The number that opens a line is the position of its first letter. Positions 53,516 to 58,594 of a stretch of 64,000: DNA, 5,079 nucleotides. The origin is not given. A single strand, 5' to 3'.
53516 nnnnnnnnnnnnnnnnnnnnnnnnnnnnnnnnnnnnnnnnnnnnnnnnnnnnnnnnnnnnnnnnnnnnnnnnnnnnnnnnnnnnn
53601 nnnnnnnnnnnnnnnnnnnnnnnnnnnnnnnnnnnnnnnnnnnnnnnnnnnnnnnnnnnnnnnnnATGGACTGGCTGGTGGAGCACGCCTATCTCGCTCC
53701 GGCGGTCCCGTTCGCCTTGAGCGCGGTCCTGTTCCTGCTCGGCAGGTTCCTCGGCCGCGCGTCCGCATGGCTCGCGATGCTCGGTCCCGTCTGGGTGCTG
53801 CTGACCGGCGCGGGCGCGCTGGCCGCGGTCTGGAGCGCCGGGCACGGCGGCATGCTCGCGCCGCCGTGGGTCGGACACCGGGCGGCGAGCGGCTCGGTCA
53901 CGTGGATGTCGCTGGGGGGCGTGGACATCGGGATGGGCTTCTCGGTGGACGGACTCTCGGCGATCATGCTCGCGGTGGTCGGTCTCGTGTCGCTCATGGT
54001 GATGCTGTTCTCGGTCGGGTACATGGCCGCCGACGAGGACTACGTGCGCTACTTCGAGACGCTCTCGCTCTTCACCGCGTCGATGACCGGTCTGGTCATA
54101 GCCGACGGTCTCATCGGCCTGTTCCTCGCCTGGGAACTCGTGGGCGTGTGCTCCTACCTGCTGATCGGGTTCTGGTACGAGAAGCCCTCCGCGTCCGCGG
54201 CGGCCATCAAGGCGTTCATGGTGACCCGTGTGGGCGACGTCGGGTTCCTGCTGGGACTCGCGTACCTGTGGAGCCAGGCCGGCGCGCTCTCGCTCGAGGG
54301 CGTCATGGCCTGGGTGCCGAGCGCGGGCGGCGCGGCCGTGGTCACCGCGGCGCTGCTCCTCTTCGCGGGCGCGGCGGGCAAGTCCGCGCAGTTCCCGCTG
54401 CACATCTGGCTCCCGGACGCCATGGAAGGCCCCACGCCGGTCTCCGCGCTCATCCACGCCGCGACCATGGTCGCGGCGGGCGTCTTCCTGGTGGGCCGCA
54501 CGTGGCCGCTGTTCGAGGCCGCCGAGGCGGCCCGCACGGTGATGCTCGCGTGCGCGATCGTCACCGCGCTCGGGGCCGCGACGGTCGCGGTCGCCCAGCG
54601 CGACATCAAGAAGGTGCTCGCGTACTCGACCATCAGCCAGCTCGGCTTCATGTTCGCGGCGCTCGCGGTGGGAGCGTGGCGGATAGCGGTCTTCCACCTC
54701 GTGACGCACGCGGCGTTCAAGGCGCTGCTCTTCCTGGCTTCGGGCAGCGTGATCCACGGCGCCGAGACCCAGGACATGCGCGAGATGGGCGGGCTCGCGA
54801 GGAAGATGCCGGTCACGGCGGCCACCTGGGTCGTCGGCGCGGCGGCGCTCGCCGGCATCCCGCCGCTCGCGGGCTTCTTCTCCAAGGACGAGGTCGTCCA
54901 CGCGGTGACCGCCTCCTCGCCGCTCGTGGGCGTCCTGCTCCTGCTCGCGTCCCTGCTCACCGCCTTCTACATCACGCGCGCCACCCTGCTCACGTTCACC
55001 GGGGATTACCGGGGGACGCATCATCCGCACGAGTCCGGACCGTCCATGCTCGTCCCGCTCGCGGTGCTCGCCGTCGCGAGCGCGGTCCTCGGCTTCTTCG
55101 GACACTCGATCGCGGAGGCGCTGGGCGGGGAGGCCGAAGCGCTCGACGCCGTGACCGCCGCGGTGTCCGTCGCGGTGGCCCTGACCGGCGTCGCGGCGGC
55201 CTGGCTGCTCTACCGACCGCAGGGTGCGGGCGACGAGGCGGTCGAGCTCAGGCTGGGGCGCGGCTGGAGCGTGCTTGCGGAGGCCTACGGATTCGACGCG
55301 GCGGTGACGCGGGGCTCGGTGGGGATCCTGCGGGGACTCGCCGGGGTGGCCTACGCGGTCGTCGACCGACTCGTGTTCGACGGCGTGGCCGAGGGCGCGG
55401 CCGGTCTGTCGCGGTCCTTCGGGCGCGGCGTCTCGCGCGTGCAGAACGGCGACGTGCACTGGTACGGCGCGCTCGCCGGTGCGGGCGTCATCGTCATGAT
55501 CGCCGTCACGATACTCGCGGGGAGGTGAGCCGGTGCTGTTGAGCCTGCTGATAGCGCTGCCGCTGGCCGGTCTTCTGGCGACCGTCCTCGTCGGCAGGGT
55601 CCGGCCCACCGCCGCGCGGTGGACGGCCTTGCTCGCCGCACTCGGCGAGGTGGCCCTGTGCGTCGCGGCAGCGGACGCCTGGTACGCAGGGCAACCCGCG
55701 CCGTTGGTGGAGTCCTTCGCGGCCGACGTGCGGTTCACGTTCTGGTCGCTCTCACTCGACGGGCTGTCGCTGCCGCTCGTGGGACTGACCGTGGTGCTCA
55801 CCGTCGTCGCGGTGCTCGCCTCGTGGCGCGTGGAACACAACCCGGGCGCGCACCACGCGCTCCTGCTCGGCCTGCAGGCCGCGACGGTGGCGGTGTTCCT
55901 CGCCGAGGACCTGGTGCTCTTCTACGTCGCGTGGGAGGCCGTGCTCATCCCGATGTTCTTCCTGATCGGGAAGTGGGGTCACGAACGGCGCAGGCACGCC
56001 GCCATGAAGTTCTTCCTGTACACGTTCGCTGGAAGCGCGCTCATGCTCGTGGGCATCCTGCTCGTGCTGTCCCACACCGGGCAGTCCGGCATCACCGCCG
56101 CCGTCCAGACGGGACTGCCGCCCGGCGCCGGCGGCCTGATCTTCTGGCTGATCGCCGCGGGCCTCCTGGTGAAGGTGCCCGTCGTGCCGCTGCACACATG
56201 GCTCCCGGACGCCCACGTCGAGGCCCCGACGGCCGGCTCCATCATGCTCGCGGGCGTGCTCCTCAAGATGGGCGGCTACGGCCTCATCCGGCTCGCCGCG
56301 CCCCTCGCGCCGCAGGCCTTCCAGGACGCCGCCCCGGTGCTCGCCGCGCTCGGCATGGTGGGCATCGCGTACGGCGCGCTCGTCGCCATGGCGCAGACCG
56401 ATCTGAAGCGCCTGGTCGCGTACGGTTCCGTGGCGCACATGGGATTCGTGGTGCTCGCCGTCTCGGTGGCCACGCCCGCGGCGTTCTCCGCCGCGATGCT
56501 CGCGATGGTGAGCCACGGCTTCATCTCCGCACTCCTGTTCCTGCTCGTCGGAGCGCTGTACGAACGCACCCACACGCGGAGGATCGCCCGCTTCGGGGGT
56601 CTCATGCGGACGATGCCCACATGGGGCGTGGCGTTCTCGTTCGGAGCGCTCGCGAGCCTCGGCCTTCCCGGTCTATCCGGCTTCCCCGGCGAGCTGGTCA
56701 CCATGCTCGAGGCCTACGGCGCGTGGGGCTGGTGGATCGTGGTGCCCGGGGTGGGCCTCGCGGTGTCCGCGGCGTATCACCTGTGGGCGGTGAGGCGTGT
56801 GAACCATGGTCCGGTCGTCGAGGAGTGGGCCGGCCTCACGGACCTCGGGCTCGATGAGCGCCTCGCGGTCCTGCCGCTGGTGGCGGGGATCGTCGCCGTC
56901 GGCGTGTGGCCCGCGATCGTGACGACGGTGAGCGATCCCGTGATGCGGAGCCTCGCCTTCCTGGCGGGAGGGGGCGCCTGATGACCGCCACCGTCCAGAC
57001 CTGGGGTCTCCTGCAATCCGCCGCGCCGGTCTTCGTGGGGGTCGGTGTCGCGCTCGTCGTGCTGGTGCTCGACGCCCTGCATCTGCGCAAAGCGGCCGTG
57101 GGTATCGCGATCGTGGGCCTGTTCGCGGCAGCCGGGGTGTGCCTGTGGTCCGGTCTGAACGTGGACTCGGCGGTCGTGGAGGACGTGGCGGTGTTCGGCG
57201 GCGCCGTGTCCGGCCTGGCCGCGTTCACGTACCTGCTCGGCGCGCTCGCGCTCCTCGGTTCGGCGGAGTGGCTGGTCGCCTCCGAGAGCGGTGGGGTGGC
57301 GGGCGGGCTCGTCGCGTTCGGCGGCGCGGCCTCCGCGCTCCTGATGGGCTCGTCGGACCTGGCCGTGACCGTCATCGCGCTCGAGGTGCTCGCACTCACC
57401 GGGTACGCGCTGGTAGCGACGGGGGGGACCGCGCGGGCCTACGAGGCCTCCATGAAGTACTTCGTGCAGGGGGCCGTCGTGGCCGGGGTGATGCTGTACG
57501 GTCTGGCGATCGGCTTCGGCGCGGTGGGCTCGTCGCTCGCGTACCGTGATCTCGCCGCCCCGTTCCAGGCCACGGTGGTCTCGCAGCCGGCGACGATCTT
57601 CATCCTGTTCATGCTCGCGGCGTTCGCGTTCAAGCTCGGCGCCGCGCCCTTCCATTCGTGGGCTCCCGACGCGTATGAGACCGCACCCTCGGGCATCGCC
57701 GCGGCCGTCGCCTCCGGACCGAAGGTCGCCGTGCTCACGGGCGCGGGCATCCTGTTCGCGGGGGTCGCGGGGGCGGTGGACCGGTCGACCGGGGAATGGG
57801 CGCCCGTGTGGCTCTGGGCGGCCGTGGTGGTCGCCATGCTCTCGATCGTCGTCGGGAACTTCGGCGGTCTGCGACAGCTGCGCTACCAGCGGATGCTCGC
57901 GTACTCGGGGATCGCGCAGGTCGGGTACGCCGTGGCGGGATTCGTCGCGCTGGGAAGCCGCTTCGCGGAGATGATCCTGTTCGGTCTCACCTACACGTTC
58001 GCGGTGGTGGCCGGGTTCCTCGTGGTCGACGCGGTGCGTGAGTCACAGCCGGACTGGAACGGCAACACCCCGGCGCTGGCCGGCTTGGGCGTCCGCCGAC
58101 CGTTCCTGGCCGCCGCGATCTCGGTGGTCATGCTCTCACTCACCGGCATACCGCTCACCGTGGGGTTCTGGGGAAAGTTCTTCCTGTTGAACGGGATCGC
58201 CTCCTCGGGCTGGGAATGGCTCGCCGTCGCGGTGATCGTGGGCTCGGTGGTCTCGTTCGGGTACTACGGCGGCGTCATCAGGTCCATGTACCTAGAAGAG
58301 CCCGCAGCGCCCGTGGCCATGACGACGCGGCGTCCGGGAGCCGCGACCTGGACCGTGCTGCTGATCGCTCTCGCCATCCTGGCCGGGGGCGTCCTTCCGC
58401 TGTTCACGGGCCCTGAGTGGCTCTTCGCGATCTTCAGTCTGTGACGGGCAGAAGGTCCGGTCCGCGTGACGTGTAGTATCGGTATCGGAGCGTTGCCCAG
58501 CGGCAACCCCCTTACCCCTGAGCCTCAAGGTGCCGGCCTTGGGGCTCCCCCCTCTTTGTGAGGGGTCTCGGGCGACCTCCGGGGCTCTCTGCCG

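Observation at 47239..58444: Eleven-gene nuoABCDHIJKLMN operon with no N-module, tightly translationally coupled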

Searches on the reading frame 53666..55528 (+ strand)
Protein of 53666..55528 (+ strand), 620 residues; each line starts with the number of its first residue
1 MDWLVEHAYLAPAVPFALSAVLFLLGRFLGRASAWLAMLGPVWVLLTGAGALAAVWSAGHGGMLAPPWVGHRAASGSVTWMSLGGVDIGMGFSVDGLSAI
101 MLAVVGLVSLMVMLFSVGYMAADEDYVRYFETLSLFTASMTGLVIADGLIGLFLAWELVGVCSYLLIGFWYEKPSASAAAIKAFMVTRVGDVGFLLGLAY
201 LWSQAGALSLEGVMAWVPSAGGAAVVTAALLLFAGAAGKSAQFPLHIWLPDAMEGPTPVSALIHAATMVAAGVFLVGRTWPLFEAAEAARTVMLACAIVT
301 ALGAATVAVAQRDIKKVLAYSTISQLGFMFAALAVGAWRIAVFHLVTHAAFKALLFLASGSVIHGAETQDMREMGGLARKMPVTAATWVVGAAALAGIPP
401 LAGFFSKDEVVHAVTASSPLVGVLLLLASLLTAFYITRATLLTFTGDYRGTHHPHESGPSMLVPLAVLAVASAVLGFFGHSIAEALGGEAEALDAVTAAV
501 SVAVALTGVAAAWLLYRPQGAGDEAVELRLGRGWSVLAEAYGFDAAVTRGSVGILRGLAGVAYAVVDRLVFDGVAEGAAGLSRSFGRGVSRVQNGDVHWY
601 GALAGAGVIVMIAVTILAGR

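Call 5: search_protein_families(library=pfam, proteins=[window:53666-55528:+], max_evalue=0.01)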
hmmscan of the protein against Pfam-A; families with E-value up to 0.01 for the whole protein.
window:53666-55528:+ (620 aa): 3 families
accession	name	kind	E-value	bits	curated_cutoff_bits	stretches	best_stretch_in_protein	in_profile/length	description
PF00361.26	Proton_antipo_M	-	1e-82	278.1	21.5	1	146-432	1-294/294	NADH:quinone oxidoreductase/Mrp antiporter, TM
PF00662.26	Proton_antipo_N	-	4.1e-18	65.5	24.5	1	80-130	1-51/51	NADH-Ubiquinone oxidoreductase (complex I), chain 5 N-terminus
PF01010.25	Proton_antipo_C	-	3.4e-05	24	26.8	0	450-481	89-120/243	NADH-dehyrogenase subunit F, TMs, (complex I) C-terminus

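Call 6: search_protein_families(library=ncbifam, proteins=[window:53666-55528:+], max_evalue=0.001)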
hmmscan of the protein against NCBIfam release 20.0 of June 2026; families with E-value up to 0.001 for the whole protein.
window:53666-55528:+ (620 aa): 73 families (the best 25 are shown)
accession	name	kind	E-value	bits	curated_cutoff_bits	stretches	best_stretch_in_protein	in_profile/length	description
NF005141.0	PRK06590.1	equivalog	2.1e-181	605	556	1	8-618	5-612/615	NADH-quinone oxidoreductase subunit L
TIGR01974.1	NDH_I_L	subfamily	1.3e-171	572.7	407.5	1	78-615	64-629/630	NADH-quinone oxidoreductase subunit L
NF005626.0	PRK07376.1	equivalog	6.5e-144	480.7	963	2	1-452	1-462/675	NAD(P)H-quinone oxidoreductase subunit 5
NF040617.1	F420_dehyd_FpoL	exception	2.2e-119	400.1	1050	2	227-479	232-501/669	F420H2 dehydrogenase subunit FpoL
NF005633.0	PRK07390.1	subfamily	1.1e-94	318.2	676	1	52-615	45-606/613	NAD(P)H-quinone oxidoreductase subunit F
NF009287.0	PRK12647.1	equivalog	2.3e-93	314.1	937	1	13-506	8-493/773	putative monovalent cation/H+ antiporter subunit A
NF009288.0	PRK12648.1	equivalog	3.6e-91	306.7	1104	1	15-486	10-478/954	monovalent cation/H+ antiporter subunit A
TIGR01960.1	ndhF3_CO2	subfamily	1.8e-88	297.6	588.7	1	56-576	49-567/606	NAD(P)H dehydrogenase, subunit NdhF3 family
TIGR00940.1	2a6301s01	subfamily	6.2e-88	296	920.45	1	78-484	59-494/793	monovalent cation:proton antiporter subunit A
NF009285.0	PRK12645.1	equivalog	1e-86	291.9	1028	1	77-488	61-502/804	Na+/H+ antiporter subunit A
NF005097.0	PRK06525.1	equivalog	2.1e-83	280.7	430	1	61-475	55-471/480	hydrogenase 4 subunit D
NF009284.0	PRK12644.1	equivalog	2e-82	277.8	962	1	71-498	51-490/975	Na+/H+ antiporter subunit A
NF009289.0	PRK12649.1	equivalog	1.2e-80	271.9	1117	1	53-477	39-483/789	putative monovalent cation/H+ antiporter subunit A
NF009290.0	PRK12650.1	equivalog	7.7e-80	269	980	1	67-504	49-497/966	DUF4040 family protein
NF009286.0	PRK12646.1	equivalog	7.3e-73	246.3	1063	1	71-445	55-445/800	DUF4040 family protein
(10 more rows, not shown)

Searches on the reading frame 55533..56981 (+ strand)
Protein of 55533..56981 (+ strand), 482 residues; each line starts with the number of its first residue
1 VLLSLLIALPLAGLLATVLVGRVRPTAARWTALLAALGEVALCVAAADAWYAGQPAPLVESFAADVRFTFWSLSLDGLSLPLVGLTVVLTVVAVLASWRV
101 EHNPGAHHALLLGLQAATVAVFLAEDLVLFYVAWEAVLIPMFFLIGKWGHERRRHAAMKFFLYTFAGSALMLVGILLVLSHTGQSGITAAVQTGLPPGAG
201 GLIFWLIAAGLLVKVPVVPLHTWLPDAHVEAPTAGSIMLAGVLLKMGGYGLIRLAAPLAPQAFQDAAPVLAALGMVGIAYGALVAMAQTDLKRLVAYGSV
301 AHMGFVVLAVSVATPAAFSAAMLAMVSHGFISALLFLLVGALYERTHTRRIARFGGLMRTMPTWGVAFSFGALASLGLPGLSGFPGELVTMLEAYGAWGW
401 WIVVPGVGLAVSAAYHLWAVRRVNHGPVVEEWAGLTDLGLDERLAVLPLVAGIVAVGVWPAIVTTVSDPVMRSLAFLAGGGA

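Call 5: search_protein_families(library=pfam, proteins=[window:55533-56981:+], max_evalue=0.01)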
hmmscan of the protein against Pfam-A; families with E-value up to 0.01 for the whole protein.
window:55533-56981:+ (482 aa): 1 family
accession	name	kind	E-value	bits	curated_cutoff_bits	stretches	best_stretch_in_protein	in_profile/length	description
PF00361.26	Proton_antipo_M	-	1.2e-76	258.2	21.5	1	124-408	1-289/294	NADH:quinone oxidoreductase/Mrp antiporter, TM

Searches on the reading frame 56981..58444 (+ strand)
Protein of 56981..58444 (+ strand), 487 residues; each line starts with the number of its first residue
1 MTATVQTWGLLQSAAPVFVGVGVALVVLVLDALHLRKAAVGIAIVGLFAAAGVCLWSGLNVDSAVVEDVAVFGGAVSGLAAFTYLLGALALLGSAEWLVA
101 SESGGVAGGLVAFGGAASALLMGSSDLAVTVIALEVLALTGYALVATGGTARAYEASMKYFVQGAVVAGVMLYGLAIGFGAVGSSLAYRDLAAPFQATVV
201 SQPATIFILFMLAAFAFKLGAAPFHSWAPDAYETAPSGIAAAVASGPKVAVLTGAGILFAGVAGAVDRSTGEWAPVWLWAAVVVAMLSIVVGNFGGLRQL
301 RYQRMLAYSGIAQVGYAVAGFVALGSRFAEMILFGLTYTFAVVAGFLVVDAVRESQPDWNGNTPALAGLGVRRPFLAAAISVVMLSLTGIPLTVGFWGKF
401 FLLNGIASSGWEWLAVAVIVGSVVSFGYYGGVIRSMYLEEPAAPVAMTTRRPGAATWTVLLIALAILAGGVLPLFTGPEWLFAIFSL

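Call 6: search_protein_families(library=ncbifam, proteins=[window:56981-58444:+], max_evalue=0.001)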
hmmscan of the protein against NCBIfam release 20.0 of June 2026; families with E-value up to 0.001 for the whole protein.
window:56981-58444:+ (487 aa): 54 families (the best 25 are shown)
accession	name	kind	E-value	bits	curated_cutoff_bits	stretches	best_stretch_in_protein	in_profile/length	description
TIGR01770.1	NDH_I_N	subfamily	7.6e-71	239.5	332.6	1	50-474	45-469/472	NADH-quinone oxidoreductase subunit NuoN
NF004442.0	PRK05777.1-5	equivalog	1.9e-64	218.5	523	1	13-473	10-467/483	NADH-quinone oxidoreductase subunit NuoN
NF004440.0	PRK05777.1-3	equivalog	1.6e-59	202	519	1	15-467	12-456/477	NADH-quinone oxidoreductase subunit NuoN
NF004441.0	PRK05777.1-4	equivalog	9.9e-59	199.3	477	1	119-473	159-509/524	NADH-quinone oxidoreductase subunit NuoN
NF004445.0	PRK05777.2-3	equivalog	2e-55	188.7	408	1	43-471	44-466/475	NADH-quinone oxidoreductase subunit NuoN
NF004446.0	PRK05777.2-4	equivalog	1.8e-54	185.7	590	1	15-473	15-484/502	NADH-quinone oxidoreductase subunit NuoN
NF002701.0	PRK02504.1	equivalog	2.6e-47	161.5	569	1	116-445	121-442/513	NAD(P)H-quinone oxidoreductase subunit N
NF004439.0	PRK05777.1-1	equivalog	4.6e-45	154.4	531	1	15-473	12-471/485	NADH-quinone oxidoreductase subunit NuoN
NF004444.0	PRK05777.2-2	equivalog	2.6e-43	148.9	496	1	12-444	15-448/496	NADH-quinone oxidoreductase subunit NuoN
NF006241.0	PRK08377.1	equivalog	2.1e-36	126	645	1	123-473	126-463/494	NADH dehydrogenase subunit N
NF004447.0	PRK05777.2-5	equivalog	4.7e-36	124.8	547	1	124-448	115-433/458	NADH-quinone oxidoreductase subunit NuoN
NF004443.0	PRK05777.2-1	equivalog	1.3e-35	123.6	626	1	118-482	121-489/506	NADH-quinone oxidoreductase subunit NuoN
NF006240.0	PRK08376.1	subfamily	7.8e-29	101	662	1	125-474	141-493/521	putative monovalent cation/H+ antiporter subunit D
NF009305.0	PRK12662.1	equivalog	1e-26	93.8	700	1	110-473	117-476/492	putative monovalent cation/H+ antiporter subunit D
NF006419.0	PRK08668.1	equivalog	1.2e-26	93.7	617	1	116-471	110-465/613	NADH dehydrogenase subunit M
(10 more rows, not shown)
